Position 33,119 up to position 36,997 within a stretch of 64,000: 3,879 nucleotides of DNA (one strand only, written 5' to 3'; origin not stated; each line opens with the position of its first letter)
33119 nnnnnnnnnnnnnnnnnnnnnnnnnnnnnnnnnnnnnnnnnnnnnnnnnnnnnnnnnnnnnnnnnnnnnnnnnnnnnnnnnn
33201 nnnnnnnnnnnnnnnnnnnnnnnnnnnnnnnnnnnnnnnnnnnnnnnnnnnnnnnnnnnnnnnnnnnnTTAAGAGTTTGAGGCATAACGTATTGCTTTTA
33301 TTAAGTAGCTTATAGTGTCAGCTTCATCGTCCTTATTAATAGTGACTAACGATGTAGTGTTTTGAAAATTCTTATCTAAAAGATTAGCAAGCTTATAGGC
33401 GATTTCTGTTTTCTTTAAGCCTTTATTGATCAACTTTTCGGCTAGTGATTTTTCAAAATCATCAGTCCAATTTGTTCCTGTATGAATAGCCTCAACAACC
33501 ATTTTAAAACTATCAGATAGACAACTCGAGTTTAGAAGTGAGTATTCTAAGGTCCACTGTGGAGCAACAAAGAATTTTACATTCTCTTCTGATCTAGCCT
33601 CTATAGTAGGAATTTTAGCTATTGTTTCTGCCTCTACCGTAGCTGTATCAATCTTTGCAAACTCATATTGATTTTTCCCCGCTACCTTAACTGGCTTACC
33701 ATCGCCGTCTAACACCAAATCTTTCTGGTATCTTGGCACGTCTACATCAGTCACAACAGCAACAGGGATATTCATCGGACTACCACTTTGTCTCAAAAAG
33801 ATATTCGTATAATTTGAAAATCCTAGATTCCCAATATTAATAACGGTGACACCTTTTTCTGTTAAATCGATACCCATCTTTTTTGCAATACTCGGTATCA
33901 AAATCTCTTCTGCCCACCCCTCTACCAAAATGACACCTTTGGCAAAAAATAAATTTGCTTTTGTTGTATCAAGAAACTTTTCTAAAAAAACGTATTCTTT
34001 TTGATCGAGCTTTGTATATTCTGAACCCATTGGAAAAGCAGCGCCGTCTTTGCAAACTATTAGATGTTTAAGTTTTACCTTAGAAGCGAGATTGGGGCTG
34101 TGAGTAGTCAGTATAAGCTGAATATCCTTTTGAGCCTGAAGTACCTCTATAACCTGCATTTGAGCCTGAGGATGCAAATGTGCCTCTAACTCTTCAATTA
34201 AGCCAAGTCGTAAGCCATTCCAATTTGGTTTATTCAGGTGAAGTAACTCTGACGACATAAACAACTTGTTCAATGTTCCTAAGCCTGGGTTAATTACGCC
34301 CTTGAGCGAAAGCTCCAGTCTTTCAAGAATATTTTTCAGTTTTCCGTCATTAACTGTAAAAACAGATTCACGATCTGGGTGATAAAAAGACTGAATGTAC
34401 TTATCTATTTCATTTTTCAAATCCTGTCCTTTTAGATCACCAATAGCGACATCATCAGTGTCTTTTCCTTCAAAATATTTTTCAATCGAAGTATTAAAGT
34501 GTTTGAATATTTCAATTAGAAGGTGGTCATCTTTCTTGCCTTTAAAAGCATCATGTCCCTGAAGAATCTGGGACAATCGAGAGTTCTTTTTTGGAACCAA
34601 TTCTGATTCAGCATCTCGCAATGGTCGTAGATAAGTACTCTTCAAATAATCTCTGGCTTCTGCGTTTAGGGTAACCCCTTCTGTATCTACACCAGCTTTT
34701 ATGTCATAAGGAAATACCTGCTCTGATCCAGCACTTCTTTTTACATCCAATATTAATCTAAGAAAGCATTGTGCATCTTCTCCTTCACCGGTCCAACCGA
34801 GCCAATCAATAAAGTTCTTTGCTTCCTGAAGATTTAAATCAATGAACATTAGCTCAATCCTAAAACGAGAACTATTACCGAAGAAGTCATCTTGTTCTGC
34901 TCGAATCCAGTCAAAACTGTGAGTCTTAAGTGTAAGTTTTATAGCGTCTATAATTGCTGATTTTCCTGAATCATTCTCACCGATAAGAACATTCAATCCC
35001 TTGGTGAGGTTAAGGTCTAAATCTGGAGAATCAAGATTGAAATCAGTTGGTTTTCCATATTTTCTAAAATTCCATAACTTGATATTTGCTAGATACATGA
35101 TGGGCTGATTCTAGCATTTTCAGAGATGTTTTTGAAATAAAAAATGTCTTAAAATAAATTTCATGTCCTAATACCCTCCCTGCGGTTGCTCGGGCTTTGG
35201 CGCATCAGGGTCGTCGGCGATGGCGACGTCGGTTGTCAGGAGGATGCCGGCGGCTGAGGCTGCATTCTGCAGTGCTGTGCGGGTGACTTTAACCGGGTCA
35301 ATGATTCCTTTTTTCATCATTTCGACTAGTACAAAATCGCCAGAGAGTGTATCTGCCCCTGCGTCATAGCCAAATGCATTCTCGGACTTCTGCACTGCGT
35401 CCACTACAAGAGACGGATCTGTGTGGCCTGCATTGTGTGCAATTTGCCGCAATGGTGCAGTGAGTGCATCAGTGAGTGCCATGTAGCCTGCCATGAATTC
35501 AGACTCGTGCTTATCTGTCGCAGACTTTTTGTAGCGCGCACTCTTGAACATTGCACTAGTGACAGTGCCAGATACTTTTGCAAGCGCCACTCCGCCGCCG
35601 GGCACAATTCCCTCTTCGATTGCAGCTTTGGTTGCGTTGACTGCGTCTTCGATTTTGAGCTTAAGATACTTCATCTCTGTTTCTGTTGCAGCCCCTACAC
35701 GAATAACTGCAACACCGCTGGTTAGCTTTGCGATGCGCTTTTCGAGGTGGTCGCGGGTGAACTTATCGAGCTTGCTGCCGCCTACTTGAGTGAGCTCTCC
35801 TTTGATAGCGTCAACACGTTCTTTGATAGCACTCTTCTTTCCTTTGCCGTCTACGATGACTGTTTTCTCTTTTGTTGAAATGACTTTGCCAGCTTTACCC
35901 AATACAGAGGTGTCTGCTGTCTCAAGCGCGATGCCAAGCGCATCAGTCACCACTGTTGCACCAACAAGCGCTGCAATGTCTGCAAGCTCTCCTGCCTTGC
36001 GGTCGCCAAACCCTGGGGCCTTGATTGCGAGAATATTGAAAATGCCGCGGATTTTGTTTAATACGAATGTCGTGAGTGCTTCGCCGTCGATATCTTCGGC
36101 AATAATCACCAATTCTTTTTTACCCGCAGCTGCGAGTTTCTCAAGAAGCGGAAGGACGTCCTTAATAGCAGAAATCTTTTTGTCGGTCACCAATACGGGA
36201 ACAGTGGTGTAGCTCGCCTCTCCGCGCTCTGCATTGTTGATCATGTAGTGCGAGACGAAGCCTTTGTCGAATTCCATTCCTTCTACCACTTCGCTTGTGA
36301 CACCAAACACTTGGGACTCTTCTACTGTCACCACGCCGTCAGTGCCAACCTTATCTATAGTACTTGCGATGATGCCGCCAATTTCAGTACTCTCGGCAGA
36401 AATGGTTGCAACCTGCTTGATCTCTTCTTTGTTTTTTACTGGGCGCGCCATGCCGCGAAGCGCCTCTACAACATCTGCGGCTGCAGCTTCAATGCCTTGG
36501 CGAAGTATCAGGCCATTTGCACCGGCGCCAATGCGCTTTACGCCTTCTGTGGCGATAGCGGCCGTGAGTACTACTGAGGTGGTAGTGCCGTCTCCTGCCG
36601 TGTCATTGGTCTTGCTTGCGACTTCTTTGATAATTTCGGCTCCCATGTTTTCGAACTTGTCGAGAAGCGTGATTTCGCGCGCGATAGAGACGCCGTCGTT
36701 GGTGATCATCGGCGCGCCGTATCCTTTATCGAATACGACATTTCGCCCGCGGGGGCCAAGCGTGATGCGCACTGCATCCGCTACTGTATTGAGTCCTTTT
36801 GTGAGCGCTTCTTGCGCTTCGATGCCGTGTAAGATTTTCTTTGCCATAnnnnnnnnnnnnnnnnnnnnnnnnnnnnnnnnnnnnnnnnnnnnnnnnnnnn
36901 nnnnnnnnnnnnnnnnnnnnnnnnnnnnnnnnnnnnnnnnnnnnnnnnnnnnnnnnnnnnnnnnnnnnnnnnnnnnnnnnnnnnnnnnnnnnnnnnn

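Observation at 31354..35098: Gabija operon with overlapping gajA/gajB and an enlarged GajB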

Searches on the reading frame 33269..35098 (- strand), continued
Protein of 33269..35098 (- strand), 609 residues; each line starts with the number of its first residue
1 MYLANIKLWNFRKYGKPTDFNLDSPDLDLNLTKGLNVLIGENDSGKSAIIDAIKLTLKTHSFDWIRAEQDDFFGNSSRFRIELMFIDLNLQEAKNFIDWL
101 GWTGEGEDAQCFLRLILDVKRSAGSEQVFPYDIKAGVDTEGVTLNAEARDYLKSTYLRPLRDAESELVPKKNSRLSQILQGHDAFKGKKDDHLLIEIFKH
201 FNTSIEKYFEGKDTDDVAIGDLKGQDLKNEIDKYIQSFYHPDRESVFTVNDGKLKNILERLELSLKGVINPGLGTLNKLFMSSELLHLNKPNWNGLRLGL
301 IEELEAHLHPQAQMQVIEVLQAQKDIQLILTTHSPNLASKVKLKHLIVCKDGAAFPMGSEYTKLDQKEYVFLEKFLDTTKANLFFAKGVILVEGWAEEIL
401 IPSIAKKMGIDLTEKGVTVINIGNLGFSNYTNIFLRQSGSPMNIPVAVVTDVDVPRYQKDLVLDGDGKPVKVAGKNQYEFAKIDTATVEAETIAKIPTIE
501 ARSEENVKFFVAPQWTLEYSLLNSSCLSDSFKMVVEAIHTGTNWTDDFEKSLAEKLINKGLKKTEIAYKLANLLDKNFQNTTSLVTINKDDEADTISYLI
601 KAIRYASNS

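Call 36: search_solved_structures(query=A2, max_evalue=0.001, show_alignments=5)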
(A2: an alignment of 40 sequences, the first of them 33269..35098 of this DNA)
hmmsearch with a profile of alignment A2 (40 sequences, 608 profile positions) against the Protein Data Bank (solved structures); distinct sequences matched with E-value up to 0.001: 15.
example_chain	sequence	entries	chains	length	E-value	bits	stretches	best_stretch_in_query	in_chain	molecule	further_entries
6p74_A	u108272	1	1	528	9.9e-15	57.2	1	297-481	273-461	Putative ATP-dependent endonuclease of the OLD family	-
6nk8_A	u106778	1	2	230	1.3e-13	53.5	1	370-451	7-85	Class 2 OLD family nuclease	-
6njv_A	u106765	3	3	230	8.3e-13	50.8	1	370-451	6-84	Xcc_CTR_I | Xcc_ctr_pt | Xcc_ctr_Hg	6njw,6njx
9n69_A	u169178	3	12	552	2e-12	49.6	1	223-344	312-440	AAA family ATPase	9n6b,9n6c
22bu_B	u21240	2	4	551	6.9e-12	47.8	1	286-339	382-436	AAA family ATPase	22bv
22et_E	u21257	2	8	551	1.7e-11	46.5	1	286-339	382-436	PtuA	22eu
8ee4_A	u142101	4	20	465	5.9e-11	44.7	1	296-349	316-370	PtuA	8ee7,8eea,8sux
9e8z_C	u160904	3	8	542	7.3e-11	44.4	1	291-353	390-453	Retron Ec83 probable ATPase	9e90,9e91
9u9y_A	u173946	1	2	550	8.8e-10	40.8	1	292-339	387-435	AAA family ATPase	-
9vkz_A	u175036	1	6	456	9.4e-10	40.7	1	292-339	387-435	Retron Ec78 probable ATPase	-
9kjx_B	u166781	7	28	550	1.2e-09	40.4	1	292-339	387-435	AAA family ATPase | Retron I-A effector PtuA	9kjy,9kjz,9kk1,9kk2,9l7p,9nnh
9vh1_D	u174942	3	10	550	1.3e-09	40.3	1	292-339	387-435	Retron Ec78 probable ATPase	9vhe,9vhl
9o4a_A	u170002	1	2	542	1.7e-09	39.9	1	291-353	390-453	Retron Ec83 probable ATPase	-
9nnk_C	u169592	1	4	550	6.4e-09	38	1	292-339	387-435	Retreon I-A effector PtuA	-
9nnb_C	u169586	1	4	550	7.4e-09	37.8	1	292-339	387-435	Retron I-A effector PtuA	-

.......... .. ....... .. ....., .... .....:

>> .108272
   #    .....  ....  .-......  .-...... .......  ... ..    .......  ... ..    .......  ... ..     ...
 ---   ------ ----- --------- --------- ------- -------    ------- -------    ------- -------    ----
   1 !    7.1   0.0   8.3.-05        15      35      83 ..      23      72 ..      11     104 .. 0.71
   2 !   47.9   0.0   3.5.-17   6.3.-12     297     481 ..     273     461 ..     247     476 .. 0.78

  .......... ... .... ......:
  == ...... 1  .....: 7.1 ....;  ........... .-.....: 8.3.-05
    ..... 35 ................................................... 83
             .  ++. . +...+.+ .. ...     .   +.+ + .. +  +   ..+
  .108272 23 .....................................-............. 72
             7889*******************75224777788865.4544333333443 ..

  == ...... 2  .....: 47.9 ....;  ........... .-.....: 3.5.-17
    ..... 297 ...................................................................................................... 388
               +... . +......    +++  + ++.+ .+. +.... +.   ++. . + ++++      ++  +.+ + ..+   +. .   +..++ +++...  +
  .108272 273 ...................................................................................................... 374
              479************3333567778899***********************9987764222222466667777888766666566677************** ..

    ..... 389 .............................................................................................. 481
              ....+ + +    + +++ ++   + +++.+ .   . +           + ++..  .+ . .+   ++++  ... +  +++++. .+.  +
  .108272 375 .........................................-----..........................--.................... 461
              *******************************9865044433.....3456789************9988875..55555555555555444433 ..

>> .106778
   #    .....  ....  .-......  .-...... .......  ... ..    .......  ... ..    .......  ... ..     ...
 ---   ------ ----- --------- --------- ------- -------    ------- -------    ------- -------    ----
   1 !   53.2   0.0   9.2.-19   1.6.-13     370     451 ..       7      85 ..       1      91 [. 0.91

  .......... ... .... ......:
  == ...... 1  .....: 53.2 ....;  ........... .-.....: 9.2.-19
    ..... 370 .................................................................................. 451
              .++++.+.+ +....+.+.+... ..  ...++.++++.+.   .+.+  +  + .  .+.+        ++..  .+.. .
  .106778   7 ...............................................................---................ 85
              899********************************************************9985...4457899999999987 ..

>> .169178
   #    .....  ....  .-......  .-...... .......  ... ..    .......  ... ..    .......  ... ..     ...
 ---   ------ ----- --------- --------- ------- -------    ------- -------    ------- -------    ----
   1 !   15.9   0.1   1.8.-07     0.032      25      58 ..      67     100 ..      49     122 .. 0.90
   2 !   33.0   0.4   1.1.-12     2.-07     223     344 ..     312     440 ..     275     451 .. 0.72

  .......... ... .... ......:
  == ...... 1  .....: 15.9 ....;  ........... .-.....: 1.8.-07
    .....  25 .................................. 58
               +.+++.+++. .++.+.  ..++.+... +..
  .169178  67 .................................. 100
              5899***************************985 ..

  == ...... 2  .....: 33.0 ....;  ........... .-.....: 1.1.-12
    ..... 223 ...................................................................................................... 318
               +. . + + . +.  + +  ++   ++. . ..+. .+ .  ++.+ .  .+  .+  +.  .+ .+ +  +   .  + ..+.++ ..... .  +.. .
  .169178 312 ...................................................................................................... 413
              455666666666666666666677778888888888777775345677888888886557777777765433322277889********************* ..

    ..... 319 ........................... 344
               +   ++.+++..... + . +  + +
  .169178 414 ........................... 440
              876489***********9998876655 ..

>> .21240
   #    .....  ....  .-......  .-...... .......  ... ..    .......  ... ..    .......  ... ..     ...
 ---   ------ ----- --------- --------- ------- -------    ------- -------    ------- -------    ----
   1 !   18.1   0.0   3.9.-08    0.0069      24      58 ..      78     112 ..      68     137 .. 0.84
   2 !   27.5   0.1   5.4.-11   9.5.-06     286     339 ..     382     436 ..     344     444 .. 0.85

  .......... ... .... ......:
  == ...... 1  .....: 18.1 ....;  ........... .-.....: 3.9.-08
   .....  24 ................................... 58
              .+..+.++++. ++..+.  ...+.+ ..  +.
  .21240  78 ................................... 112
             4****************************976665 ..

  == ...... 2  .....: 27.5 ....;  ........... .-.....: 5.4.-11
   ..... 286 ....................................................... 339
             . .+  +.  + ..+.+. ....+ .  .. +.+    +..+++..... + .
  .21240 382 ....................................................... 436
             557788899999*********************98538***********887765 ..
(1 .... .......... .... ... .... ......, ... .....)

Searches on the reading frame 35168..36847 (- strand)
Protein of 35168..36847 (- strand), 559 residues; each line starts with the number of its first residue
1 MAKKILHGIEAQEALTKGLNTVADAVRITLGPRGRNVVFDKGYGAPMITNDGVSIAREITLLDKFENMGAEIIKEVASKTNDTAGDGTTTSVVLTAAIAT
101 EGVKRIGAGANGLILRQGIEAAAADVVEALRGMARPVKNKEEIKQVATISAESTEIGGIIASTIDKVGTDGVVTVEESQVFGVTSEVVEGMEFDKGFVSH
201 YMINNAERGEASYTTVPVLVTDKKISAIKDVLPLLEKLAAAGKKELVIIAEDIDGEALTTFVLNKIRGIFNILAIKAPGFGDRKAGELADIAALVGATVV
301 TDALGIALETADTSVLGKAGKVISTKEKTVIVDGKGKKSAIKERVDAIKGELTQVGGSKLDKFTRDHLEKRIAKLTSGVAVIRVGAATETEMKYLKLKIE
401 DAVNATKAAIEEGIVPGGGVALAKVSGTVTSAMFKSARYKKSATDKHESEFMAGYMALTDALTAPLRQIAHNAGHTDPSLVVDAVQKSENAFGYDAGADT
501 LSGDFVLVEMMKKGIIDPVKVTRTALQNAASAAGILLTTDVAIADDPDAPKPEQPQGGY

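Call 8: search_protein_families(library=ncbifam, proteins=[window:35168-36847:-], max_evalue=0.001)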
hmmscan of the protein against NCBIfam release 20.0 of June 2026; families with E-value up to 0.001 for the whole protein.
window:35168-36847:- (559 aa): 17 families
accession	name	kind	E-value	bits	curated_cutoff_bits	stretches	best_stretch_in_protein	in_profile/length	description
NF000592.1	PRK00013.1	subfamily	3.8e-192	639.4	397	1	2-546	1-523/524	chaperonin GroEL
TIGR02348.1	GroEL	equivalog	4.4e-190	632.6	582.1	1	2-548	1-525/526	chaperonin GroEL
NF009487.0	PRK12849.1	subfamily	1.5e-187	624.2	352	1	1-553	1-530/543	chaperonin GroEL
NF009488.0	PRK12850.1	subfamily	4.2e-184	613.1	475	1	1-557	2-535/544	chaperonin GroEL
NF009489.0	PRK12851.1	subfamily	1.4e-183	611.2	464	1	1-554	2-532/541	chaperonin GroEL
NF010704.0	PRK14104.1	subfamily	7.4e-150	499.8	1041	1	2-548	3-527/546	chaperonin GroEL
NF038369.1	GroEL3_Chlamy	exception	2.1e-53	181.7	600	1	10-541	11-504/506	variant chaperonin GroEL3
NF038370.1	GroEL2_Chlamy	exception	5.2e-46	157.3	600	1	22-548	22-524/533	variant chaperonin GroEL2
NF041082.2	thermosome_alpha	equivalog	4.2e-23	82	450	2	7-179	14-183/519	thermosome subunit alpha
NF041083.2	thermosome_beta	equivalog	8.6e-23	81.1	400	2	7-179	14-183/520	thermosome subunit beta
TIGR02339.1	thermosome_arch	subfamily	2.6e-20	72.7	671.1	2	7-177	13-181/521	thermosome subunit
TIGR02345.1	chap_CCT_eta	equivalog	5.5e-18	64.5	669.2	2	20-153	28-161/523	T-complex protein 1 subunit eta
TIGR02342.1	chap_CCT_delta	equivalog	9.5e-16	57.4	695.35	1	20-177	19-173/517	T-complex protein 1 subunit delta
TIGR02344.1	chap_CCT_gamma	equivalog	2.6e-15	55.9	553.45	2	8-182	14-185/526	T-complex protein 1 subunit gamma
TIGR02347.1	chap_CCT_zeta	equivalog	4.1e-15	55.3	587.15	1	20-193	26-196/531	T-complex protein 1 subunit zeta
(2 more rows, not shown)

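Call 42: find_related_loci(query=window:35168-36847:-, collection=genome_contigs, flank=10000)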
Query window:35168-36847:- (559 aa) in genome_contigs; peptide patterns used: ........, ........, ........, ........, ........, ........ (x = any residue, [..] = any of these).
600 stretches matched a pattern (row limit reached: there are more); 597 encode a relative of the query (tblastn E <= 1e-3); the best 80 are kept; 80 distinct loci.
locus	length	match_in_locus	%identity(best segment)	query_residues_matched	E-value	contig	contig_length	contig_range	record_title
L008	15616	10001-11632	60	1-557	0e+0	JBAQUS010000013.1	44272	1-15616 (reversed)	MAG: Minisyncoccia bacterium isolate MFD03283_ilm_asm_bin6 k127_152430, whole genome shotgun sequence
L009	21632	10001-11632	60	1-555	0e+0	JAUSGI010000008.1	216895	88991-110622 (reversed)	MAG: bacterium isolate E14_metabat.bin.111 E14_k141_148801, whole genome shotgun sequence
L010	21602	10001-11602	61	1-551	0e+0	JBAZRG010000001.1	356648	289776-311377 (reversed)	MAG: Candidatus Paceibacterota bacterium isolate SO_2017_GW1_142 NODE_213_length_356648_cov_3.206437_OW334_2017, whole g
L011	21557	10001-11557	61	3-539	0e+0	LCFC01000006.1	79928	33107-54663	MAG: Parcubacteria group bacterium GW2011_GWA2_43_11 UV60_C0006, whole genome shotgun sequence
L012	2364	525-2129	60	1-552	0e+0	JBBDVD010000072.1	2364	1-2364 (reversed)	MAG: Candidatus Paceibacterota bacterium isolate LejiaC_46_16 Lejia_C_96615_length_2364_cov_10, whole genome shotgun seq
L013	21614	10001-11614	58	1-555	0e+0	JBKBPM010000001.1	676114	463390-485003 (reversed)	MAG: Candidatus Paceibacteria bacterium isolate 21H_026.bin.18 NODE_12_length_676114_cov_195.947735, whole genome shotgu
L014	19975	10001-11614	58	1-555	0e+0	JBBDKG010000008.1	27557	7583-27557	MAG: Candidatus Paceibacterota bacterium isolate LejiaA_53_16 Lejia_A_2679_length_27557_cov_9, whole genome shotgun sequ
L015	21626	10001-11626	59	1-552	0e+0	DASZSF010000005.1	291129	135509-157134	MAG TPA_asm: Candidatus Paceibacterota bacterium isolate SMAG_U6043 k141_12815, whole genome shotgun sequence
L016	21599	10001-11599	56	1-553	0e+0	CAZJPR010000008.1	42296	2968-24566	MAG TPA_asm: uncultured Candidatus Saccharibacteria bacterium isolate SRP342105_co1_233 genome assembly, contig: NODE_11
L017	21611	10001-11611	53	1-557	7e-177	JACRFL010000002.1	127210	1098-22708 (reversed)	MAG: Candidatus Kaiserbacteria bacterium isolate NC_groundwater_1724_Pr3_B-0.1um_57_17 SR-2_scaffold_141_336881, whole g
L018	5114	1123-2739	55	1-547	1e-179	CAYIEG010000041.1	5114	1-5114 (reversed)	MAG TPA_asm: uncultured Candidatus Saccharibacteria bacterium isolate ERP119705_co19_18 genome assembly, contig: NODE_24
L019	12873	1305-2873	53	1-547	5e-174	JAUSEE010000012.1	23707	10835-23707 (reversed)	MAG: Candidatus Buchananbacteria bacterium isolate E14_maxbin.167 E14_k141_523437, whole genome shotgun sequence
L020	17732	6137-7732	51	1-557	3e-168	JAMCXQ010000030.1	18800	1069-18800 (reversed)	MAG: Patescibacteria group bacterium isolate FK_Sedi_B_Bin.404 NODE_10452_length_18800_cov_2.73464, whole genome shotgun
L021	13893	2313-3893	50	1-553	1e-167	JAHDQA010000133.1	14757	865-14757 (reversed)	MAG: Tissierellaceae bacterium isolate SM1-B8.1 k141_50096, whole genome shotgun sequence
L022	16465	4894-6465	50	1-547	4e-162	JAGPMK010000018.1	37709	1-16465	MAG: Syntrophorhabdales bacterium isolate Gw_SlDig_bin_311 Gw_SlDig_1553_length_37709_cov_65.609973, whole genome shotgu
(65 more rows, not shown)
